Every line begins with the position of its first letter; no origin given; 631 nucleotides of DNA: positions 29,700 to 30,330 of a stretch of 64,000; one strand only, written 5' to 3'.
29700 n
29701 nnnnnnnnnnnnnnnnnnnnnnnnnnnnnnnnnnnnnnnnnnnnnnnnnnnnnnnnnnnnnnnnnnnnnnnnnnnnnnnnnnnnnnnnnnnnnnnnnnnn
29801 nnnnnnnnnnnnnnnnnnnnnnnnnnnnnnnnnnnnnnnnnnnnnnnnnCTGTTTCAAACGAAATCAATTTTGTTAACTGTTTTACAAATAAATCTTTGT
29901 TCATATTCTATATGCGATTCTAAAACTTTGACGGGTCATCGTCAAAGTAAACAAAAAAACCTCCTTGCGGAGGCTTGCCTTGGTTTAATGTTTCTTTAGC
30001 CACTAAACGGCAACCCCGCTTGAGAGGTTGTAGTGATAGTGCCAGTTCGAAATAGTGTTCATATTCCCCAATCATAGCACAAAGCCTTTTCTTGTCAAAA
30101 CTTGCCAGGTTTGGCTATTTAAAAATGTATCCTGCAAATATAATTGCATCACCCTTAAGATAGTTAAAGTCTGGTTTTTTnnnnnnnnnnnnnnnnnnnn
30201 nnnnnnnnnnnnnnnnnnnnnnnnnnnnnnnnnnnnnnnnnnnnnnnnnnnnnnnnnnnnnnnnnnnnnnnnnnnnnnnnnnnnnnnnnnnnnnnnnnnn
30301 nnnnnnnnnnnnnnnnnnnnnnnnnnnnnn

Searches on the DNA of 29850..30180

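Call 14: search_rna_families(source=window, start=29850, end=30180, threshold=evalue, max_evalue=10)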
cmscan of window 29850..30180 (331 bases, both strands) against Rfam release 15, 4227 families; matches with E-value up to 10: 3.
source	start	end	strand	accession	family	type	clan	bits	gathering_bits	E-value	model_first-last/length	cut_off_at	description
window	29950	29997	-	RF01859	Phe_leader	Cis-reg; leader;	-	17.5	55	1.8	1-125/125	no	Phenylalanine leader peptide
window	29875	29946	+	RF04342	Plastid-psbA-1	Cis-reg;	CL00153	16.9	54.3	9.9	1-114/114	no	Plastid-psbA-1 3UTR RNA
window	29851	29935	-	RF03531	n00280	Gene; sRNA;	-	16.5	65.2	6.4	1-101/101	no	Clostridioides difficile sRNA included into helicase gene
